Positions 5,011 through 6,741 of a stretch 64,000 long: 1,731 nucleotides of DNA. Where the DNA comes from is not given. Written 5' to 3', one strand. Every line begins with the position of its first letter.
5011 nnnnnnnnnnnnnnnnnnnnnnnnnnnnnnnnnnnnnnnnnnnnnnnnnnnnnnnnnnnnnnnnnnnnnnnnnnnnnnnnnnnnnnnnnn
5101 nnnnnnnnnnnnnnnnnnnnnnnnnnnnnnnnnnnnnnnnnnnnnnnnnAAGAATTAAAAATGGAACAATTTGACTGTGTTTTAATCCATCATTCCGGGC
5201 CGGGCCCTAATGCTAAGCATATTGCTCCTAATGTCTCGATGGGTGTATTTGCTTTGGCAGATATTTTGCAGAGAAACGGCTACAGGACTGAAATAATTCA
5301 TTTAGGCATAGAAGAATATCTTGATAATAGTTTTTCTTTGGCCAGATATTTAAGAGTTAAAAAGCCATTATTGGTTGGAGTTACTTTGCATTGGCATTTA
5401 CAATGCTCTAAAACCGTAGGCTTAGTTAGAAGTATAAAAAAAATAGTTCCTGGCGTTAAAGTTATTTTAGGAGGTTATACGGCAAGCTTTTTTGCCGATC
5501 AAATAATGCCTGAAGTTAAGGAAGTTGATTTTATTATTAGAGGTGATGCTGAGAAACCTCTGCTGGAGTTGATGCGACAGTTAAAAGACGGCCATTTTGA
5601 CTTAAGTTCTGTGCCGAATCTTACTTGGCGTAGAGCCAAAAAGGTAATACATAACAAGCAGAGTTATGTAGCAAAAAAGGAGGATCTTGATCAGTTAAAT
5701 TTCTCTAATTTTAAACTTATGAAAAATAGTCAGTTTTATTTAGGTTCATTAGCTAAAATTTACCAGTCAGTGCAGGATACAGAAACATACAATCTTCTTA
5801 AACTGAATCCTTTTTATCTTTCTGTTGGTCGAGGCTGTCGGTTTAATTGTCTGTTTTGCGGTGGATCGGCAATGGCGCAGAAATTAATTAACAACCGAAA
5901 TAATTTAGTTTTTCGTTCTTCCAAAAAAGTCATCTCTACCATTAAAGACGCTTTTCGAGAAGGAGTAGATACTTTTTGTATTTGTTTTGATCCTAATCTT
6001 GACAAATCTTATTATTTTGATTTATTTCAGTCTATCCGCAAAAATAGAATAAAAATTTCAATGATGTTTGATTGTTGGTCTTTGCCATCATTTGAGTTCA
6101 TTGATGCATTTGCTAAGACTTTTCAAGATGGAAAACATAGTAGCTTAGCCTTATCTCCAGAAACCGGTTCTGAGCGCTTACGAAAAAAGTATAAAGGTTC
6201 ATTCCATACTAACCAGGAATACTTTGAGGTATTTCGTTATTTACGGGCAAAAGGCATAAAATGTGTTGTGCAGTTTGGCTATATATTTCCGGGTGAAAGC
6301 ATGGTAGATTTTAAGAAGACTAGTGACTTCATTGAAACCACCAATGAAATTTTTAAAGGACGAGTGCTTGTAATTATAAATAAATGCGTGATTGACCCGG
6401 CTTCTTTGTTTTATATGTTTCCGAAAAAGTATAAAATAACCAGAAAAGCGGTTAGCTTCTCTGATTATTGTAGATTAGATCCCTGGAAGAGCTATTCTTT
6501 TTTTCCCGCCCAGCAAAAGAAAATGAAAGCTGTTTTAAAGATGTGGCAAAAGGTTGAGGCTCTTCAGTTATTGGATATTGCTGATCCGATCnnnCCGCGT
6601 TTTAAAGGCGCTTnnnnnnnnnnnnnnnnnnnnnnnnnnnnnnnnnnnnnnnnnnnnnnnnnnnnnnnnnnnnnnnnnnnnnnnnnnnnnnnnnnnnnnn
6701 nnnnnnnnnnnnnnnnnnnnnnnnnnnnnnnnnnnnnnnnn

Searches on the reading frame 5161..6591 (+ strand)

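Call 3: search_protein_families(library=pfam, proteins=[window:5161-6591:+], max_evalue=1)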
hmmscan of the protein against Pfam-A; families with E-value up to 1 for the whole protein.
window:5161-6591:+ (477 aa): 4 families
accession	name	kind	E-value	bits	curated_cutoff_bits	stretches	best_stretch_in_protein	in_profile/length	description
PF04055.27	Radical_SAM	-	3.1e-18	66.9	29.5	1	221-391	2-166/166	Radical SAM superfamily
PF02310.24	B12-binding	-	1.4e-13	51.1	32.1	1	26-137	14-120/121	B12 binding domain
PF22326.1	MMS21_N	-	0.045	14.3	27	1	144-209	8-73/103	E3 SUMO-protein ligase MMS21, N-terminal domain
PF23925.1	A-sol_ELP1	-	0.083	13.1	27.6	1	279-333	11-65/203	ELP1 alpha-solenoid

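Call 4: search_protein_families(library=ncbifam, proteins=[window:5161-6591:+], max_evalue=1)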
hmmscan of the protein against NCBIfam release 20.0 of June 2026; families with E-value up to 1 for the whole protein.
window:5161-6591:+ (477 aa): 27 families (the best 25 are shown)
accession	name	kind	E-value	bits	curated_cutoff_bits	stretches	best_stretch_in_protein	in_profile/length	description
TIGR04190.1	B12_SAM_Ta0216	equivalog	1.9e-56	191.8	500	1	27-439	38-444/554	TIGR04190 family B12-binding domain/radical SAM domain protein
NF050148.1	rSAM_ApyD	equivalog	1.7e-15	56.5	750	1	29-392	28-364/645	RiPP biosynthesis radical SAM protein ApyD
TIGR02026.1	BchE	equivalog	7.5e-14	51.5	481.35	1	27-302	23-275/497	magnesium-protoporphyrin IX monomethyl ester anaerobic oxidative cyclase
NF038361.1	rSAM_Sden_1168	equivalog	1.7e-13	50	575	1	84-394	156-451/560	Sden_1168 family B12-binding radical SAM P-methyltransferase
TIGR03975.1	rSAM_ocin_1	subfamily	2.8e-13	49.2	281.85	1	60-306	120-347/606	RiPP maturation radical SAM C-methyltransferase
TIGR04479.1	bcpD_PhpK_rSAM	subfamily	6.9e-13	47.8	600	1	20-395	66-410/504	PhpK family radical SAM P-methyltransferase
TIGR04367.1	HpnR_B12_rSAM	equivalog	7.5e-12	44.5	650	1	27-160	23-152/490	hopanoid C-3 methylase HpnR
TIGR04013.1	B12_SAM_MJ_1487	hypoth_equivalog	2.1e-11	43.3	251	3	78-177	49-139/382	TIGR04013 family B12-binding domain/radical SAM domain-containing protein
TIGR04385.1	B12_rSAM_cofa1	equivalog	2.4e-10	40.2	450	1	27-411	21-384/438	B12 lower ligand biosynthesis radical SAM protein BzaD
NF033712.0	B12_rSAM_KedN5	subfamily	1.1e-09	37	700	1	88-386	81-362/624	KedN5 family methylcobalamin-dependent radical SAM C-methyltransferase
TIGR04014.1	B12_SAM_MJ_0865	equivalog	2.8e-09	36.3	360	2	70-171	42-138/434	methyl-coenzyme M reductase glutamine C-methyltransferase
TIGR03471.1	HpnJ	equivalog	1.1e-07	31.2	577.6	1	85-393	84-364/472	hopanoid biosynthesis associated radical SAM protein HpnJ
TIGR01579.1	MiaB-like-C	equivalog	4.2e-07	29.6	357.05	1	86-394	53-318/416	tRNA (N(6)-L-threonylcarbamoyladenosine(37)-C(2))-methylthiotransferase MtaB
TIGR00089.1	TIGR00089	subfamily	5.3e-07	28.8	251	1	216-394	139-318/429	MiaB/RimO family radical SAM methylthiotransferase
TIGR04072.2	rSAM_ladder_B12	equivalog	2.5e-06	26.4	360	1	83-145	84-144/443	lipid biosynthesis B12-binding/radical SAM protein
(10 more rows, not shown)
